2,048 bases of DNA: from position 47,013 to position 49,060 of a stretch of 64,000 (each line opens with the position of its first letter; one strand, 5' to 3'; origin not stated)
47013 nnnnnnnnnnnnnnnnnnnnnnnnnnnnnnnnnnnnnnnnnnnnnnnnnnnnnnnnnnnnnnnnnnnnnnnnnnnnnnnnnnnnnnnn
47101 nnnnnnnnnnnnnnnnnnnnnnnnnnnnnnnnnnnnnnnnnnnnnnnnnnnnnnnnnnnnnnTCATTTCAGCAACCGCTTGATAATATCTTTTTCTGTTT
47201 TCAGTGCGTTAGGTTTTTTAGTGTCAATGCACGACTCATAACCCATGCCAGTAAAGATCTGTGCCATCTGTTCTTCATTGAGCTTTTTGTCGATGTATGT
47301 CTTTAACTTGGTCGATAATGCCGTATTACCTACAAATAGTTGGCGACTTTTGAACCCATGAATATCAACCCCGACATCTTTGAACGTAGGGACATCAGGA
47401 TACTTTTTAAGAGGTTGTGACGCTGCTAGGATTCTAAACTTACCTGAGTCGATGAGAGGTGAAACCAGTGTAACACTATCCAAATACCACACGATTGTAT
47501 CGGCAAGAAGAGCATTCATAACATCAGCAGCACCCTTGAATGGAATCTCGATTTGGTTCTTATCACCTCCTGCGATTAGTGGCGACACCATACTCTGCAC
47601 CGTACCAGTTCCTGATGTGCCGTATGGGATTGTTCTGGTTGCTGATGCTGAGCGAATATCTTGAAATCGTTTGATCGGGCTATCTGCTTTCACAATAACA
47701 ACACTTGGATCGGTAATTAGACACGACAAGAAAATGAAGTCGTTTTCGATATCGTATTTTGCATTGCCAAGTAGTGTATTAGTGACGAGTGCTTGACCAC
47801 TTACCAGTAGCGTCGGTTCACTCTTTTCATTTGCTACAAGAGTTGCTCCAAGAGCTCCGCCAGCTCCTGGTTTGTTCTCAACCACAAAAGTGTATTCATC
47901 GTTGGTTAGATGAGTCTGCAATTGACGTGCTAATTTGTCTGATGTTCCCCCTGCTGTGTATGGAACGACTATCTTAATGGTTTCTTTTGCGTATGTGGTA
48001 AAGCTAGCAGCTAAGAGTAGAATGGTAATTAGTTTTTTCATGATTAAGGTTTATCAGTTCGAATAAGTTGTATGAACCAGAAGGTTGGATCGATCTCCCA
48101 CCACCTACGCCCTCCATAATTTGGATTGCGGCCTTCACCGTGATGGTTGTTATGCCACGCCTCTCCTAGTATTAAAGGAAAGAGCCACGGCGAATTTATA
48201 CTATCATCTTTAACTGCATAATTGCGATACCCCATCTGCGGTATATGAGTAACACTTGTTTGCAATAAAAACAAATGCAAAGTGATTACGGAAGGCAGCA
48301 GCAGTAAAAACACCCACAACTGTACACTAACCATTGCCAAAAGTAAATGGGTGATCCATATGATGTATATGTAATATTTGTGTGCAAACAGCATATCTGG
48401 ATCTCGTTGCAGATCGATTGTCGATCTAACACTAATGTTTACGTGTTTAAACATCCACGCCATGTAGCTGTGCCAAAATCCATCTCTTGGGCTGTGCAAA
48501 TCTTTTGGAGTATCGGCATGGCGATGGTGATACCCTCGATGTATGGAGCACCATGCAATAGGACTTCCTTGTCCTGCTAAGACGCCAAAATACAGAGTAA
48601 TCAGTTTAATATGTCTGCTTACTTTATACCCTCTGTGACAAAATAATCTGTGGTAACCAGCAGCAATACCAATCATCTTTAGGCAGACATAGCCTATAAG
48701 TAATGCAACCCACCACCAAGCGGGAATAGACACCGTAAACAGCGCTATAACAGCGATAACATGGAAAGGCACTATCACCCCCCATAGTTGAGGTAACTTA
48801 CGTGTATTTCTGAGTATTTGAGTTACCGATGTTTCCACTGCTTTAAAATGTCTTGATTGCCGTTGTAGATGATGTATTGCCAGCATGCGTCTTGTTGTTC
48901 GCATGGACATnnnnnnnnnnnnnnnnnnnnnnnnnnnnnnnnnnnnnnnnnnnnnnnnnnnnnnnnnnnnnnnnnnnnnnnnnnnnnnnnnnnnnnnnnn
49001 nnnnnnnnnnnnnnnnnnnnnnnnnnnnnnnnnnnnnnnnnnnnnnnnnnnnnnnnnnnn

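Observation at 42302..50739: - strand block of small-molecule / modification enzymes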

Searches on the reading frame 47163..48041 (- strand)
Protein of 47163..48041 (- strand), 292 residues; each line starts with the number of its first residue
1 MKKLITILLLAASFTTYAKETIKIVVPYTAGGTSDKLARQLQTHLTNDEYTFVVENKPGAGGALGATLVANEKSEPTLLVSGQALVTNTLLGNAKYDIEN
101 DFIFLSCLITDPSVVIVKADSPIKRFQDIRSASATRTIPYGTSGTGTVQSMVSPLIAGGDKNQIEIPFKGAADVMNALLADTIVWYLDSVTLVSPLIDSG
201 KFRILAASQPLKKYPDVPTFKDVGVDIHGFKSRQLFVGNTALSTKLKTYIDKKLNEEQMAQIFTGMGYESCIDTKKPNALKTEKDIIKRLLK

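Call 3: search_protein_families(library=pfam, proteins=[window:47163-48041:-], max_evalue=0.1)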
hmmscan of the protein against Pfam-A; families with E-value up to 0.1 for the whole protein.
window:47163-48041:- (292 aa): 2 families
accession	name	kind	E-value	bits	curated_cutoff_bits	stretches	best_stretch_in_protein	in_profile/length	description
PF03401.19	TctC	-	7.8e-24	85.1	27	1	38-232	2-204/274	Tripartite tricarboxylate transporter family receptor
PF12974.12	Phosphonate-bd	-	0.052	13.3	27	0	113-154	87-128/242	ABC transporter, phosphonate, periplasmic substrate-binding protein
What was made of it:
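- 47163..48041 (-): g7, 292 aa: exported TctC/Bug-family (tripartite tricarboxylate transporter) solute-binding protein. Its stop overlaps the g6 start by 4 nt. TctC 7.8e-24, 85 bits (call 3).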

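Call 4: search_protein_families(library=phrogs, proteins=[window:47163-48041:-], max_evalue=0.01)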
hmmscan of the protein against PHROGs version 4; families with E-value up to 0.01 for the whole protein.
window:47163-48041:- (292 aa): 0 families

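Call 12: search_protein_families(library=ncbifam, proteins=[window:47163-48041:-], max_evalue=0.1)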
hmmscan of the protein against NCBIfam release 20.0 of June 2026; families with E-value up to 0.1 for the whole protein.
window:47163-48041:- (292 aa): 2 families
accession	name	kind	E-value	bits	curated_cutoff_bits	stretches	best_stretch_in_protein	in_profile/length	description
TIGR02122.1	TRAP_TAXI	subfamily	0.0044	15.9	84.35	1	5-183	10-191/320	TAXI family TRAP transporter solute-binding subunit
TIGR03431.1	PhnD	equivalog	0.071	12.5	261.1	0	113-145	117-149/288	phosphonate ABC transporter substrate-binding protein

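Call 64: search_dna_similar(query=window:47163-48041:-, collection=phages, mode=protein, max_rows=15)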
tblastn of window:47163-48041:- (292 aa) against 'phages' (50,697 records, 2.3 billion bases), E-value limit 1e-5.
Records with a match: 1; places in all: 1; records where one place covers at least 80% of the query: 0.
Best place of each record, by identity: <60% 1.
By first word of the organism name: Bacteriophage 1.
By host as written in the record: - 1.
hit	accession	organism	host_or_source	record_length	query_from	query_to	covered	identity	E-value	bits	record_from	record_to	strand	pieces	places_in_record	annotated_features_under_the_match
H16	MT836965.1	Bacteriophage sp.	human fecal samples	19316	15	237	76%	31.6%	2e-14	79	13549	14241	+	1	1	record has no annotation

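Call 75: search_solved_structures(query=window:47163-48041:-, max_evalue=0.001, show_alignments=1)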
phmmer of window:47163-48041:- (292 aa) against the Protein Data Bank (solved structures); distinct sequences matched with E-value up to 0.001: 11.
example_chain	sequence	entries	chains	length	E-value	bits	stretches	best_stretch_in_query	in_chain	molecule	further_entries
2qpq_A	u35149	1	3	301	1.5e-25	93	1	19-278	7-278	protein Bug27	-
8hka_A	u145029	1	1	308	8.2e-21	77.6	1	20-225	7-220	Periplasmic terephthalate binding protein (TBP)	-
8hk9_D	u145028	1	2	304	1.1e-20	77.1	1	20-225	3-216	Periplasmic terephthalate binding protein (TBP)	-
4x9t_A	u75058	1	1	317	2e-20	76.3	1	14-229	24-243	Uncharacterized protein UPF0065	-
2f5x_A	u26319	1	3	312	4.9e-20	75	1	16-234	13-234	BugD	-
8hkb_A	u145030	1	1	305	6.7e-20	74.6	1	20-225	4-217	Periplasmic terephthalate binding protein (TBP)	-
7ndr_A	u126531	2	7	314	1.4e-19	73.5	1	18-222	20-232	Tripartite tricarboxylate transporter substrate binding protein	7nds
2dvz_A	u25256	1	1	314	7.2e-18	67.9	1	15-227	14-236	Putative exported protein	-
5oei_A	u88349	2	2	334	2e-17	66.5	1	21-237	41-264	Uncharacterized protein family UPF0065:Tat pathway signal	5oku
25hk_A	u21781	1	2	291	1.2e-14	57.3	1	16-228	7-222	Tripartite tricarboxylate transporter substrate binding protein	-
6hke_A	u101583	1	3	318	5.7e-14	55.1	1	19-230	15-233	Possible TctC subunit of the Tripartite Tricarboxylate Transport(TTT) Family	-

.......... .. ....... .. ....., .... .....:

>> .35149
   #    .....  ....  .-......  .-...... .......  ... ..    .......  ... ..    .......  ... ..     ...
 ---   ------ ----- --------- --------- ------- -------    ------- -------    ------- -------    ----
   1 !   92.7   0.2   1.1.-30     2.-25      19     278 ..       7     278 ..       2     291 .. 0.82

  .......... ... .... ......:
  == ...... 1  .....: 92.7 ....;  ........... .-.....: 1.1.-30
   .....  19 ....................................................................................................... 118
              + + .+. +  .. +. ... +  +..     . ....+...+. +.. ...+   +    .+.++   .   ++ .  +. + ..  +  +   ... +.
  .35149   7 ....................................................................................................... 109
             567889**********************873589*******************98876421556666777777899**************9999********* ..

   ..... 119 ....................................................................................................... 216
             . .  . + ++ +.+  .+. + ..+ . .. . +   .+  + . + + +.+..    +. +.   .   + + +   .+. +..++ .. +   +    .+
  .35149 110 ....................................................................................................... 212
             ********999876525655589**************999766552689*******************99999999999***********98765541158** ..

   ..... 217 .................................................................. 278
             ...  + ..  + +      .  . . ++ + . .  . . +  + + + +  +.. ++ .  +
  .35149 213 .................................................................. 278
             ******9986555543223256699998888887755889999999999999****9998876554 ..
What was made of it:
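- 47163..48041 (-): Bug27 (2qpq) 1.5e-25, plus TphC, BugD and AdpC (call 75).
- On TctC/Bug family of TTT solute-binding proteins (PF03401): Eleven solved TctC/Bug structures match at 1e-25 to 6e-14 (call 75).
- g7 is a bona fide TctC (calls 3, 75).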

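Call 96: search_protein_families(library=padloc, proteins=[window:47163-48041:-], max_evalue=0.01)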
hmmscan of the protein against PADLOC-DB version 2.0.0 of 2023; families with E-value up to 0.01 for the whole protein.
window:47163-48041:- (292 aa): 0 families

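Call 99: search_dna_similar(query=window:47163-48041:-, collection=plasmids, mode=protein, max_rows=10)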
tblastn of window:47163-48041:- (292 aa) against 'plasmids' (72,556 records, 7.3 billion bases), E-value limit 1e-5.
In 5 record(s) the limit of 40 matching pieces per record was reached: places in those records are undercounted.
Records with a match: 474; places in all: 1329; records where one place covers at least 80% of the query: 262.
Best place of each record, by identity: <60% 474.
By first word of the organism name: Sinorhizobium 132; Cupriavidus 28; Agrobacterium 23; Roseomonas 22; Azospirillum 21; Rhizobium 20; Variovorax 16; Shinella 16; Paracoccus 15; Enterobacter 12; and 69 more.
By predicted mobility (MOB-suite, as given by PLSDB): non-mobilizable 246; conjugative 137; mobilizable 91.
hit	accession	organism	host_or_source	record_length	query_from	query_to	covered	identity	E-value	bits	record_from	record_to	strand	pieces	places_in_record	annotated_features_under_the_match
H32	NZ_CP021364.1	Acidovorax carolinensis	-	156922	4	288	98%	29.8%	3e-17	89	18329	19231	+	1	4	tripartite tricarboxylate transporter substrate binding protein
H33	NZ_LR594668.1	Variovorax sp. SRS16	linuron-contaminated soil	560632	10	292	97%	30.0%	9e-21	99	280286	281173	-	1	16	tripartite tricarboxylate transporter substrate binding protein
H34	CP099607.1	Comamonadaceae bacterium OTU4NAUVB1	Arabidopsis thaliana,pure culture,leaf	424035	12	292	96%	30.0%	2e-15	84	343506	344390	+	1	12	tripartite tricarboxylate transporter substrate binding protein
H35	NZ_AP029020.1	Acidovorax sp. DW039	Lemna minor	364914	7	270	90%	31.9%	1e-11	72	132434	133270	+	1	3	tripartite tricarboxylate transporter substrate binding protein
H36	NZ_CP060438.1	Pseudooceanicola algae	whole organism,marine macroalga Fucus ...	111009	12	287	95%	30.2%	1e-13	78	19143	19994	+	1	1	tripartite tricarboxylate transporter substrate binding protein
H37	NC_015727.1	Cupriavidus necator N-1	soil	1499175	1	289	99%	28.8%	1e-8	63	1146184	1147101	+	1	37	record has no annotation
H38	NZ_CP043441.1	Cupriavidus campinensis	cell culture,soil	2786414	5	290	98%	29.1%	2e-14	81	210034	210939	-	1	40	none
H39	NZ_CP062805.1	Cupriavidus basilensis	Cell culture,Sediment of a freshwater ...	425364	5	290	98%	29.1%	2e-14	81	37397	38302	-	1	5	tripartite tricarboxylate transporter substrate binding protein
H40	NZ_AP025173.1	Cupriavidus sp. P-10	-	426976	5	290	98%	29.1%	2e-14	81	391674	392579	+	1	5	tripartite tricarboxylate transporter substrate binding protein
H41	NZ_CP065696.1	Delftia acidovorans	-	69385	16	285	92%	30.8%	2e-10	69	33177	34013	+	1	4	tripartite tricarboxylate transporter substrate binding protein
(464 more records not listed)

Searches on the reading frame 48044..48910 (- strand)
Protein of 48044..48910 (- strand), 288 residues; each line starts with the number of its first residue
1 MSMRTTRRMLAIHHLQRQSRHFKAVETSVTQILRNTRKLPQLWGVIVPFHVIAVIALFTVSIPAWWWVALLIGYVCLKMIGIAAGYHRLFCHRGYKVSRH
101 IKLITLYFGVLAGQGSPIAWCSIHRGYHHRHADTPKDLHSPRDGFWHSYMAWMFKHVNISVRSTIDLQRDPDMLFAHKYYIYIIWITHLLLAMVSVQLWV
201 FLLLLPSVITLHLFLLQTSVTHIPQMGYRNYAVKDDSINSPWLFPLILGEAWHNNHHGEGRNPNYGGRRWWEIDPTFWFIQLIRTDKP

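Call 3: search_protein_families(library=pfam, proteins=[window:48044-48910:-], max_evalue=0.1)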
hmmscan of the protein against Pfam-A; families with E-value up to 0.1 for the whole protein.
window:48044-48910:- (288 aa): 2 families
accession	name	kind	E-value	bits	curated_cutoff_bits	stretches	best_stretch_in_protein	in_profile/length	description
PF05620.16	TMEM208_SND2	-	0.0095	16.2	22.9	0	178-213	95-130/167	SRP-independent targeting protein 2/TMEM208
PF07256.17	DUF1435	-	0.032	14.8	22.9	1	37-71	4-38/75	Protein of unknown function (DUF1435)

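Call 4: search_protein_families(library=phrogs, proteins=[window:48044-48910:-], max_evalue=0.01)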
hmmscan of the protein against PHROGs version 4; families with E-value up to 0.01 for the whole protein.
window:48044-48910:- (288 aa): 1 family
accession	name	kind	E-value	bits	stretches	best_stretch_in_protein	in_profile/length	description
phrog_35201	-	unknown function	1.8e-09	38.6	1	225-283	175-232/274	-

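Call 12: search_protein_families(library=ncbifam, proteins=[window:48044-48910:-], max_evalue=0.1)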
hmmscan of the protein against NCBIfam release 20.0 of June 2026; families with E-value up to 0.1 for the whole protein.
window:48044-48910:- (288 aa): 2 families
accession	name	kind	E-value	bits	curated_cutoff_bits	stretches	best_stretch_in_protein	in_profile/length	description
NF049918.1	DesA_fam_desat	equivalog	5.2e-11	42.3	400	1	62-284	5-232/385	DesA family fatty acid desaturase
NF002094.0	PRK00933.1-4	equivalog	0.0082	16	300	1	145-198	110-164/169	rRNA maturation protein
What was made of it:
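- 48044..48910 (-): g8, 288 aa (a gene caller starts it at 48772, giving 242 aa): integral-membrane Delta9/SCD1-type di-iron desaturase homologue. NCBIfam DesA family 5e-11, far below cutoff (call 12).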

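Call 65: search_dna_similar(query=window:48044-48910:-, collection=phages, mode=protein, max_rows=15)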
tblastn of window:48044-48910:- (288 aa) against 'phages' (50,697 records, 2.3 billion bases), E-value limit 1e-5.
Records with a match: 3; places in all: 3; records where one place covers at least 80% of the query: 0.
Best place of each record, by identity: <60% 3.
By first word of the organism name: Acinetobacter 2; Pelagibacter 1.
By host as written in the record: - 2; Candidatus Pelagibacter ubique HTCC1062 1.
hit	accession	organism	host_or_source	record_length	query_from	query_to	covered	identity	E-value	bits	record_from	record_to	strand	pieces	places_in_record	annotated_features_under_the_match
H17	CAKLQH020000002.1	Acinetobacter phage MD-2021a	not known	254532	58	280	77%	32.2%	7e-23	103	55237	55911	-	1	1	Fatty acid desaturase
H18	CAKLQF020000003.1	Acinetobacter phage MD-2021a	not known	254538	58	280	77%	32.2%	7e-23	103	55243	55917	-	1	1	Fatty acid desaturase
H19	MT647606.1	Pelagibacter phage Mosig EXVC030M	Candidatus Pelagibacter ubique HTCC1062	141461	65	287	77%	28.9%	9e-18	89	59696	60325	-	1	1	putative FA_desaturase domain protein | putative aminotransferase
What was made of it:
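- Closest known: Cyanophage-encoded lipid desaturases. Different: Only Pelagibacter phage Mosig among cultured phages has a homologue, at 29% identity (call 65).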

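Call 67: get_annotated_region(hit=H19, flank=7000)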
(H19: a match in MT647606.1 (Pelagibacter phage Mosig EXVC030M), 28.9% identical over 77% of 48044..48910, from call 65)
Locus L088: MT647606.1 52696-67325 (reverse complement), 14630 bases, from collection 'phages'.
description: Pelagibacter phage Mosig EXVC030M, complete genome.
organism: Pelagibacter phage Mosig EXVC030M (NCBI taxid 2759214)
taxonomy: Viruses; Duplodnaviria; Heunggongvirae; Uroviricota; Caudoviricetes; Kyanoviridae
host: Candidatus Pelagibacter ubique HTCC1062; source: oxygen minimum zone; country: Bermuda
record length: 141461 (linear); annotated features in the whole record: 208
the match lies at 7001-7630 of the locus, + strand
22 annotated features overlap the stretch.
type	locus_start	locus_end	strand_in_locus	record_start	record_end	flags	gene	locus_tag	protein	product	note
CDS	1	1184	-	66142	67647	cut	-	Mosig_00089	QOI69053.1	putative carbamoyltransferase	-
CDS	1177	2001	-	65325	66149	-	-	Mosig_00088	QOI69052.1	putative molybdenum cofactor biosynthesis enzyme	putative Molybdenum cofactor biosynthesis enzyme (MoaA)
CDS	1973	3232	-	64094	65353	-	-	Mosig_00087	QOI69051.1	putative UDP-4-amino-4-deoxy-L-arabinose--oxoglutarate aminotransferase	-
CDS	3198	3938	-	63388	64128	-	-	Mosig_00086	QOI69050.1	hypothetical protein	-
CDS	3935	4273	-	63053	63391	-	-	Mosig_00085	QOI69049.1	hypothetical protein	-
CDS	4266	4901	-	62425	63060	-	-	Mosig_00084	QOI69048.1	putative molybdenum cofactor biosynthesis enzyme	-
CDS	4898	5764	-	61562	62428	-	-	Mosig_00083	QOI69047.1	putative molybdenum cofactor biosynthesis enzyme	-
CDS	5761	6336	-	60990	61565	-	-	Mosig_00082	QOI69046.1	putative nitroreductase domain-containing protein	-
CDS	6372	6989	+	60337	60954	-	-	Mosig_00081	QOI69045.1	putative Asp_Arg_Hydrox domain-containing protein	putative Asp_Arg_Hydrox domain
CDS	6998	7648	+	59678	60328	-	-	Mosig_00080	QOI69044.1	putative FA_desaturase domain protein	putative FA_desaturase domain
CDS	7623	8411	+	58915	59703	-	-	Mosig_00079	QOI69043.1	putative aminotransferase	-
CDS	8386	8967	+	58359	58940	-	-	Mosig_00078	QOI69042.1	putative NADPH-dependent FMN reductase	-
CDS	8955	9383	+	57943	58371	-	-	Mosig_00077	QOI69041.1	putative peroxiredoxin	-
CDS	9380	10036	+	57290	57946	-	-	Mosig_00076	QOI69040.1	hypothetical protein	-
CDS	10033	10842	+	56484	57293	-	-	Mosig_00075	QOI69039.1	putative taurine catabolism dioxygenase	-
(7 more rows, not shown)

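Call 68: get_annotated_region(hit=H17, flank=7000)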
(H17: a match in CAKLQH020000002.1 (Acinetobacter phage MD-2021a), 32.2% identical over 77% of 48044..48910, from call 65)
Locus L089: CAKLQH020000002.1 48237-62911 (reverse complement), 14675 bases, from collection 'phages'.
description: Acinetobacter phage MD-2021a strain 5899STDY8049191 genome assembly, contig: ERS3583567SCcontig000002, whole genome shotgun sequence.
organism: Acinetobacter phage MD-2021a (NCBI taxid 2899278)
taxonomy: Viruses; Duplodnaviria; Heunggongvirae; Uroviricota; Caudoviricetes
host: -; source: not known; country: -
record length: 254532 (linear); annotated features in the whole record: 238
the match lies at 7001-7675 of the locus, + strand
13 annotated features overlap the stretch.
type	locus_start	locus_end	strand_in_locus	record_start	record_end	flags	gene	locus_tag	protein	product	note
CDS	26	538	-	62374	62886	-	-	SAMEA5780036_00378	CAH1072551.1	Domain of Uncharacterised Function (DUF1543)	-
CDS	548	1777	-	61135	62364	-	trpB_1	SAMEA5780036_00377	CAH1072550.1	tryptophan synthase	-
CDS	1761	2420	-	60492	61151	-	trpC_1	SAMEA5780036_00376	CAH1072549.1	tryptophan biosynthesis protein [includes: indole-3-glycero phosphate synthase; N-(5'-phospho ribosyl)anthranilate isomerase]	-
CDS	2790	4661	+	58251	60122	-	btuB_1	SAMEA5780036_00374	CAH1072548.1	vitamin B12/cobalamin outer membrane transporter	-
CDS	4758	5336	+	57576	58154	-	yvqK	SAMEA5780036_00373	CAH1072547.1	putative B12 related propanediol dehydrogenase protein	-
CDS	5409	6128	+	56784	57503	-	ugpQ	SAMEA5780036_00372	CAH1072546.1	glycerophosphoryl diester phosphodiesterase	-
CDS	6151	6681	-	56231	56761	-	-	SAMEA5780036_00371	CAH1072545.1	META domain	-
CDS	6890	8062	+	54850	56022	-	-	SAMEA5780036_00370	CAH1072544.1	Fatty acid desaturase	-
CDS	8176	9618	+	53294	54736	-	ydiU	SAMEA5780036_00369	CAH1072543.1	putative cytoplasmic protein YdiU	-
CDS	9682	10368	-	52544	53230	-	baeR_1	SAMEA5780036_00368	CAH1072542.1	transcriptional response regulatory protein BaeR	-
CDS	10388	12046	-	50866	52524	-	baeS_1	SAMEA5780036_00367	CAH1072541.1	sensor protein BaeS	-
CDS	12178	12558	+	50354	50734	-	-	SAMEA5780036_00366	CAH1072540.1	Uncharacterised protein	-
CDS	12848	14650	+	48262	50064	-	aidB_3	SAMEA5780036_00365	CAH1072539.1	isovaleryl CoA dehydrogenase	-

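Call 76: search_solved_structures(query=window:48044-48910:-, max_evalue=0.01, show_alignments=1)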
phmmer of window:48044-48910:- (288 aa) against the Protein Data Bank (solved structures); distinct sequences matched with E-value up to 0.01: 2.
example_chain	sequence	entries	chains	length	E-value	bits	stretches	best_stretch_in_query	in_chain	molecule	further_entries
4zyo_A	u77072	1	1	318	4.3e-16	62.7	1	38-281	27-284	Acyl-CoA desaturase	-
4ymk_A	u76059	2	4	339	1.9e-14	57.2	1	38-281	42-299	Acyl-CoA desaturase 1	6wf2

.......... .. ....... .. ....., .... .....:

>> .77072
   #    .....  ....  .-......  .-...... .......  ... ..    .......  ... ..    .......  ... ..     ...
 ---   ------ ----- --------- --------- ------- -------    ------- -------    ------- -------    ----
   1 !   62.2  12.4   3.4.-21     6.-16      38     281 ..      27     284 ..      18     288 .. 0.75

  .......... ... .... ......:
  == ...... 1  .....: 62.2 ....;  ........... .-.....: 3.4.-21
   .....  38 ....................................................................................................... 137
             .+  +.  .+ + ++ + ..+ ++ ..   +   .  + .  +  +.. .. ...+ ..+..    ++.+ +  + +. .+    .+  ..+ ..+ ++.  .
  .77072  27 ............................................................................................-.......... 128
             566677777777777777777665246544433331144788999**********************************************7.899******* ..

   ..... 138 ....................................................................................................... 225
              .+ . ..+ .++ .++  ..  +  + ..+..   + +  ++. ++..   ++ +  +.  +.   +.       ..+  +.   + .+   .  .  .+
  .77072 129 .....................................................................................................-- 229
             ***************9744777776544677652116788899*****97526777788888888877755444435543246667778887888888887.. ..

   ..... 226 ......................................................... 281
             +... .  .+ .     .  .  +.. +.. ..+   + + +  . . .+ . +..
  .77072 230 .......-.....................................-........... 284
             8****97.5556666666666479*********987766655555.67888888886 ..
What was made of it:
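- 48044..48910 (-): SCD1 structures 4zyo 4.3e-16 and 4ymk 1.9e-14 over residues 38-281 (call 76).
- On Membrane fatty-acid desaturases (FA_desaturase, SCD1 type): 4zyo at 4.3e-16 over residues 38-281 (call 76).
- Closest known: Cyanophage-encoded lipid desaturases. Same: g8 has the three His boxes and aligns with SCD1 over ~245 residues (call 76).
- g8 matches SCD1 with all three His boxes (call 76).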

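Call 96: search_protein_families(library=padloc, proteins=[window:48044-48910:-], max_evalue=0.01)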
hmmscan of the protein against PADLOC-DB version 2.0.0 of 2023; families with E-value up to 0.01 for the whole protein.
window:48044-48910:- (288 aa): 0 families
